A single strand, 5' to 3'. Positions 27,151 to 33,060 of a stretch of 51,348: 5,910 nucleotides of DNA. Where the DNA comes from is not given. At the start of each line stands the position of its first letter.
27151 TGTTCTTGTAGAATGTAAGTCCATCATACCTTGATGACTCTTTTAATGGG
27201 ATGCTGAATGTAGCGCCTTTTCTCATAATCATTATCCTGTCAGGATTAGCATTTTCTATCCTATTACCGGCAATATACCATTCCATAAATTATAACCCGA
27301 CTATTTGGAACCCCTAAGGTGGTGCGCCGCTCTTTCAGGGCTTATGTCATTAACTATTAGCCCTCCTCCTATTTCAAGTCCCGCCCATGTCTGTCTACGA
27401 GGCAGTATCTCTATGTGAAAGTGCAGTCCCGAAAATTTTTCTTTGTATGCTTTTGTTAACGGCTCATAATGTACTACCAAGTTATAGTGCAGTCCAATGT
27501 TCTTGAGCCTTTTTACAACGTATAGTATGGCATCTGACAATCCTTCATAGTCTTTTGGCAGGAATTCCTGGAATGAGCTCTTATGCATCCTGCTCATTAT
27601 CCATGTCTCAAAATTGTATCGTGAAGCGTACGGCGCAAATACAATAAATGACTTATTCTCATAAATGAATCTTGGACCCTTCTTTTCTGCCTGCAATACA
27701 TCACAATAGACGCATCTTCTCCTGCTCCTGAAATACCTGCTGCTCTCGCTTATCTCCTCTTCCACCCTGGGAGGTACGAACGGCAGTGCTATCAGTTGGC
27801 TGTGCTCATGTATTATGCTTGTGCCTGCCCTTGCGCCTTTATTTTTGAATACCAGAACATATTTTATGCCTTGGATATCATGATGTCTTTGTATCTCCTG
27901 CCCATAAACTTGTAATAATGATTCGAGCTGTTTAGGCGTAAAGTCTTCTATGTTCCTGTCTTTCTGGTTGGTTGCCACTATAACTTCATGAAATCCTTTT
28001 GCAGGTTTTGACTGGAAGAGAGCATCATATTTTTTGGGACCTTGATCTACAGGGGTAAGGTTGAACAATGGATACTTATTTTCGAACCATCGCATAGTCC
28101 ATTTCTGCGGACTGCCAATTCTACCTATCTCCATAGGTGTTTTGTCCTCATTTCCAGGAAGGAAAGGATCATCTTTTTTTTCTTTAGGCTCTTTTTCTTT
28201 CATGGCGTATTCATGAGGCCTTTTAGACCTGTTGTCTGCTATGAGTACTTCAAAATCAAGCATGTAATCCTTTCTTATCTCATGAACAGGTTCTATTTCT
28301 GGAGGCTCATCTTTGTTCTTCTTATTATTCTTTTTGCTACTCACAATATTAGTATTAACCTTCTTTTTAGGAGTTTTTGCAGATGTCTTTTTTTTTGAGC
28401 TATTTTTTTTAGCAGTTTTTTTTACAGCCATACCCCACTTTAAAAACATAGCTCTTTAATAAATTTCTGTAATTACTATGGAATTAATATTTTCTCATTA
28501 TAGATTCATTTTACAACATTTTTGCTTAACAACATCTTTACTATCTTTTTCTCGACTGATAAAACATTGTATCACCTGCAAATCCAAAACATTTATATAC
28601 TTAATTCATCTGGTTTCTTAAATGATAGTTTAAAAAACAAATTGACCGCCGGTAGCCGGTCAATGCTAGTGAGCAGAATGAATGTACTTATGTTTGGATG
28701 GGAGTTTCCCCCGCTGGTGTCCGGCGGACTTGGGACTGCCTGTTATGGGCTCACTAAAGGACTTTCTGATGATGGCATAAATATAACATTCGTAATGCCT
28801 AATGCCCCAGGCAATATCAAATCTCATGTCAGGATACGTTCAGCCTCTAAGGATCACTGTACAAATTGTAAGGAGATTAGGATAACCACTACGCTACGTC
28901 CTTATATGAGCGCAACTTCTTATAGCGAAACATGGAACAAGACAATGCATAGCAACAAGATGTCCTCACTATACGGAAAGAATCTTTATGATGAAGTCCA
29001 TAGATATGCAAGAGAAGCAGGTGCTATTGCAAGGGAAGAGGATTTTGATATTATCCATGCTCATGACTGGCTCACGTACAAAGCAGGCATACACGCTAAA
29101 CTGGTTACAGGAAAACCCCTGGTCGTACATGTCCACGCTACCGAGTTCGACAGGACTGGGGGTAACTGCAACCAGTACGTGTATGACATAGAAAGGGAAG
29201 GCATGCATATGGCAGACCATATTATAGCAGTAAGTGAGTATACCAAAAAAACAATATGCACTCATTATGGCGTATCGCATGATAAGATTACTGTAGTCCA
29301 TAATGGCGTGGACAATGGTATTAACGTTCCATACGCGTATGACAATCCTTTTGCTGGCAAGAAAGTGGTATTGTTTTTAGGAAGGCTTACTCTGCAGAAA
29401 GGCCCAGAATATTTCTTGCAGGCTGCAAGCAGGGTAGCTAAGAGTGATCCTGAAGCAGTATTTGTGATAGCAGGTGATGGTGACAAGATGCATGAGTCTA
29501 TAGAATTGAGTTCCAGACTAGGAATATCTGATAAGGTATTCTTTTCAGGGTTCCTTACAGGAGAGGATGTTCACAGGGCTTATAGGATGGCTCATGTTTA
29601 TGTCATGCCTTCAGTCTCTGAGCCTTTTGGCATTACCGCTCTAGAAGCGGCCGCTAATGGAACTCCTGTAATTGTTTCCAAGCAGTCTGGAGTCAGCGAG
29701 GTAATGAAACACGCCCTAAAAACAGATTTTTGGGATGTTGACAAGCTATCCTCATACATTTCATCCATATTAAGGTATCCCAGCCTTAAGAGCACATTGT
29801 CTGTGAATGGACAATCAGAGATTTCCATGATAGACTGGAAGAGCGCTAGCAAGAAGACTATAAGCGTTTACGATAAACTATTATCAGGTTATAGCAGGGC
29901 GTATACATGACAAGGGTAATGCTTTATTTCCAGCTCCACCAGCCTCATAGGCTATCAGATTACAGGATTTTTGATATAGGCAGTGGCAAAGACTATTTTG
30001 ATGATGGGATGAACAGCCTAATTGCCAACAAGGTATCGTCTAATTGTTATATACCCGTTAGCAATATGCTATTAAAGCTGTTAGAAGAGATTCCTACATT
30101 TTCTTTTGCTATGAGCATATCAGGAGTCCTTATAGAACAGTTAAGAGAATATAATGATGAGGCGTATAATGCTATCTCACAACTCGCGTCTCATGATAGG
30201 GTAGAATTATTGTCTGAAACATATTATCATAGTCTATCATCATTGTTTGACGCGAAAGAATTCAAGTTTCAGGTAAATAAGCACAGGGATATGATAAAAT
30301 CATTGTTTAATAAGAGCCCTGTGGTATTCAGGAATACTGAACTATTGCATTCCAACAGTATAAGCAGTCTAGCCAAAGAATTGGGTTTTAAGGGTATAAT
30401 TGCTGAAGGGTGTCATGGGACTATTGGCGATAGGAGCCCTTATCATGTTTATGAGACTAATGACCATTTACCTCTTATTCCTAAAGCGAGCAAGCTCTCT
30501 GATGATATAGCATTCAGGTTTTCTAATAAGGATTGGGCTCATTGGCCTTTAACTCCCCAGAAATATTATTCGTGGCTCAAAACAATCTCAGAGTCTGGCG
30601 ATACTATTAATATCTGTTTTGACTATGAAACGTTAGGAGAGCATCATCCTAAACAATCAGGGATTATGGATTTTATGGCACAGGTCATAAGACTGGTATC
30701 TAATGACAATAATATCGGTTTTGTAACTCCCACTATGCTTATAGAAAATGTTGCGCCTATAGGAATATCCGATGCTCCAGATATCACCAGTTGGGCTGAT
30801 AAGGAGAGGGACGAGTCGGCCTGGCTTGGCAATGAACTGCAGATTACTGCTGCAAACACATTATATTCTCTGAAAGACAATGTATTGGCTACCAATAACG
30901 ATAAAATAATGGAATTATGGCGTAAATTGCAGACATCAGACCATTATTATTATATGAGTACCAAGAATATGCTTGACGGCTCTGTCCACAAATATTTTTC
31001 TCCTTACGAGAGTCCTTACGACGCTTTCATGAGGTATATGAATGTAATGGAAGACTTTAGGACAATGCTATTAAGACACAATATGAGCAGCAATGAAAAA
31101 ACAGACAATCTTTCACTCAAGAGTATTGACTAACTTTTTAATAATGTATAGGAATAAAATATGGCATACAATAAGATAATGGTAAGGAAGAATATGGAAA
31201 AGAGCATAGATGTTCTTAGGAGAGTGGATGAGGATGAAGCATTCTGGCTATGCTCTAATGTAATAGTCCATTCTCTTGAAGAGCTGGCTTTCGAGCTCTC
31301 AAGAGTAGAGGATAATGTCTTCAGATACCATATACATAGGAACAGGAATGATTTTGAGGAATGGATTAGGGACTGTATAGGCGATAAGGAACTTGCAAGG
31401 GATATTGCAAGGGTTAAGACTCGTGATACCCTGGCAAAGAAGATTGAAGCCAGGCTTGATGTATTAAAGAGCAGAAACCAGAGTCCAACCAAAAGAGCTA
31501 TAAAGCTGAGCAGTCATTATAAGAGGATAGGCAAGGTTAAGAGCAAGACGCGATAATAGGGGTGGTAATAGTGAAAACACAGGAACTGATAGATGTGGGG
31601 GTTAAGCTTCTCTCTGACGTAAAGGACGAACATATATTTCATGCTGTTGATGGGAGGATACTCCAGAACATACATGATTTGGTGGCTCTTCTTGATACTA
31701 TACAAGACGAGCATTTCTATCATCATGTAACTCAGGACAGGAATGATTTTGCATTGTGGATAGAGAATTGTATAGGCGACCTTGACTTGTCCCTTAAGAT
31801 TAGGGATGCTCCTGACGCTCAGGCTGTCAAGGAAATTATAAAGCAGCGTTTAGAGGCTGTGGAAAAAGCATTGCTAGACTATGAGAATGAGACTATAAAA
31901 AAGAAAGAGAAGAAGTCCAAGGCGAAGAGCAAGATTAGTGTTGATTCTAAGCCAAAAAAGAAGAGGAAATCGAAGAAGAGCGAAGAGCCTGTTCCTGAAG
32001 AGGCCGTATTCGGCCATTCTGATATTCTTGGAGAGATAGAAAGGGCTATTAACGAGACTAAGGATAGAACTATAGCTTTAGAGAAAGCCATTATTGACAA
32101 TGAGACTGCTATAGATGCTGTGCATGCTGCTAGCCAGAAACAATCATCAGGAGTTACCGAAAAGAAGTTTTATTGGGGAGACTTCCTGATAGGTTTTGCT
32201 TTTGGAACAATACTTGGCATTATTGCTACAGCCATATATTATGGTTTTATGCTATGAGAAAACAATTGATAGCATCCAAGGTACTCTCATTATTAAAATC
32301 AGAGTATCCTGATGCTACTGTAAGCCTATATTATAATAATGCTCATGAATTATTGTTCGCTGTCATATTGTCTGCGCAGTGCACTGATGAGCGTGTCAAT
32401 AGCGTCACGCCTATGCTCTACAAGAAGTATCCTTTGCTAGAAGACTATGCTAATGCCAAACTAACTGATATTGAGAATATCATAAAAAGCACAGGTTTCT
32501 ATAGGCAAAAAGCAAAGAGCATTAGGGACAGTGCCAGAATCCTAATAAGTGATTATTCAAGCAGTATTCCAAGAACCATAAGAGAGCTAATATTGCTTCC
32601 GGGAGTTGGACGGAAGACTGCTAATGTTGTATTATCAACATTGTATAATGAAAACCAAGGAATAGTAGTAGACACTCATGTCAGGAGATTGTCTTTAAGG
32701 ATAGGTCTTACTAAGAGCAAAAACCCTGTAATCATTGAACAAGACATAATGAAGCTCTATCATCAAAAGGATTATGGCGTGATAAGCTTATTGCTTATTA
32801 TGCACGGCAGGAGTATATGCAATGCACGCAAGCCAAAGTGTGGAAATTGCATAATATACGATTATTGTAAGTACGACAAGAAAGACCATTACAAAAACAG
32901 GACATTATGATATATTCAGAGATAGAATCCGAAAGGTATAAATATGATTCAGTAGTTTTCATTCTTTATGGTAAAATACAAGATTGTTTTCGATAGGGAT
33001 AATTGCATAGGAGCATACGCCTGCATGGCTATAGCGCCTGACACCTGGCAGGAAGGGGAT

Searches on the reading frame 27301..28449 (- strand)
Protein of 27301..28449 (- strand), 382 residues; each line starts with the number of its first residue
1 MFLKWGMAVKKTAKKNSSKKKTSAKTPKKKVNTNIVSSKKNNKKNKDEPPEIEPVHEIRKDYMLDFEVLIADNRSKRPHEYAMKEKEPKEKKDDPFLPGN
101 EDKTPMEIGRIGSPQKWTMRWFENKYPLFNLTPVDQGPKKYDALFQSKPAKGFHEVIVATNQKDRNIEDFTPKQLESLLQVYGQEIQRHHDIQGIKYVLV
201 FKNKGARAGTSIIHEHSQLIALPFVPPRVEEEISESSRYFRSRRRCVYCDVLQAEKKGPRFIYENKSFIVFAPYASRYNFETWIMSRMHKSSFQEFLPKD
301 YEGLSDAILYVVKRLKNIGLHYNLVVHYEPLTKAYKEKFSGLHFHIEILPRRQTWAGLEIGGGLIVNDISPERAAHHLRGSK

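Call 19: search_protein_families(library=pfam, proteins=[window:27301-28449:-], max_evalue=0.001)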
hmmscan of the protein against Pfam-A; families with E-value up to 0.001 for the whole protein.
window:27301-28449:- (382 aa): 5 families
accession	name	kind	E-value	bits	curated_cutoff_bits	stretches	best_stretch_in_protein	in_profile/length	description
PF01087.27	GalP_UDP_transf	-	5.9e-13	50.1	22.1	1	56-226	12-184/184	Galactose-1-phosphate uridyl transferase, N-terminal domain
PF16268.10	DUF4921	-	8.1e-08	32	28.5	1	193-373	219-388/425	Domain of unknown function (DUF4921)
PF19327.4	Ap4A_phos_N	-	7.1e-07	29.3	23.1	0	199-228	137-166/177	Ap4A phosphorylase N-terminal domain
PF02744.22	GalP_UDP_tr_C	-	1.8e-06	28.3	29.2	1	235-378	4-153/165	Galactose-1-phosphate uridyl transferase, C-terminal domain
PF16285.10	DUF4931_N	-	9.4e-06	26.2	24.1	1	153-222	52-121/124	Domain of unknown function (DUF4931) N-terminal domain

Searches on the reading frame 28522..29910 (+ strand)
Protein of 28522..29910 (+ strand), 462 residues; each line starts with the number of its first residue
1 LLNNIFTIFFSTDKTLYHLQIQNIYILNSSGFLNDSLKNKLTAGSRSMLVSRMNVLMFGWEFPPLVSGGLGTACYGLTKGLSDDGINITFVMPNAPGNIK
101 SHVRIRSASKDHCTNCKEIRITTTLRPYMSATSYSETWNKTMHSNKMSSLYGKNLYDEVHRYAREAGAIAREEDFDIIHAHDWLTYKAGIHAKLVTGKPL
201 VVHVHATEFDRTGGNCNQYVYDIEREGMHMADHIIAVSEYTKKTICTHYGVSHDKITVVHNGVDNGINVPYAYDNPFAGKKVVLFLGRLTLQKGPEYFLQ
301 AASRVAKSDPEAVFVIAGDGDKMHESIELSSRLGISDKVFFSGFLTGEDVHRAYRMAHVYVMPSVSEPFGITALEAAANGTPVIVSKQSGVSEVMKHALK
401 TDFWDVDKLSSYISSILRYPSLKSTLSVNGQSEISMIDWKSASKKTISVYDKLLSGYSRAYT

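Call 19: search_protein_families(library=pfam, proteins=[window:28522-29910:+], max_evalue=0.001)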
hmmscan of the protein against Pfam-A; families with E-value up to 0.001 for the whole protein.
window:28522-29910:+ (462 aa): 6 families
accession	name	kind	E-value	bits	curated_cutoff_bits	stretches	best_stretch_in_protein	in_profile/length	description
PF00534.26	Glycos_transf_1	-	3.8e-36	124.6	26.4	1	278-430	13-169/172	Glycosyl transferases group 1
PF13692.12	Glyco_trans_1_4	-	2.8e-29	102.6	27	1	281-408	2-131/142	Glycosyl transferases group 1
PF13439.12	Glyco_transf_4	-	1e-27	97.6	28.5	1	68-264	2-167/170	Glycosyltransferase Family 4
PF08323.17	Glyco_transf_5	-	2.2e-19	70.6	22.7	1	54-252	1-232/239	Starch synthase catalytic domain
PF20706.3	GT4-conflict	-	6.7e-18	65.3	26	1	218-401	134-326/385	Family 4 Glycosyltransferase in conflict systems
PF13579.12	Glyco_trans_4_4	-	4.6e-17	63.2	29.7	1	68-262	1-158/158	Glycosyl transferase 4-like domain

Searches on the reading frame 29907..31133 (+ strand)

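Call 19: search_protein_families(library=pfam, proteins=[window:29907-31133:+], max_evalue=0.001)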
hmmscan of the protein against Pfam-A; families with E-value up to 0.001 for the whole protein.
window:29907-31133:+ (408 aa): 2 families
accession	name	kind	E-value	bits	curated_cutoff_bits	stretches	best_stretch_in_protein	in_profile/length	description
PF03065.20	Glyco_hydro_57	-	8.8e-63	212.8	21.2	1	6-287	2-287/291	Glycosyl hydrolase family 57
PF01522.26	Polysacc_deac_1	-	0.00043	20.7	23.1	1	88-163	49-123/124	Polysaccharide deacetylase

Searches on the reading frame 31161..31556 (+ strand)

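Call 87: search_protein_families(library=pfam, proteins=[window:31161-31556:+], max_evalue=0.01)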
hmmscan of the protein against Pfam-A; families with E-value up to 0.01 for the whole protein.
window:31161-31556:+ (131 aa): 1 family
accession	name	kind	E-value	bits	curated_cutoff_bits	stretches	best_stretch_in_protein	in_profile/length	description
PF19027.5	DUF5752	-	2.1e-05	24.4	23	1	36-89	20-84/208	Family of unknown function (DUF5752)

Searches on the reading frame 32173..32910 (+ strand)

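Call 19: search_protein_families(library=pfam, proteins=[window:32173-32910:+], max_evalue=0.001)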
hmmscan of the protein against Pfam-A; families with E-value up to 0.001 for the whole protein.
window:32173-32910:+ (245 aa): 3 families
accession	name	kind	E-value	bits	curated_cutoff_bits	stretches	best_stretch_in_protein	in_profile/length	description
PF00730.31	HhH-GPD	-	1.1e-25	90.5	26.2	1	63-196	2-106/108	HhH-GPD superfamily base excision DNA repair protein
PF00633.29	HHH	-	7.6e-07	29.1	24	1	128-155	2-29/30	Helix-hairpin-helix motif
PF10576.14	EndIII_4Fe-2S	-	5.7e-05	23.7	20.5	1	218-232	3-17/17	Iron-sulfur binding domain of endonuclease III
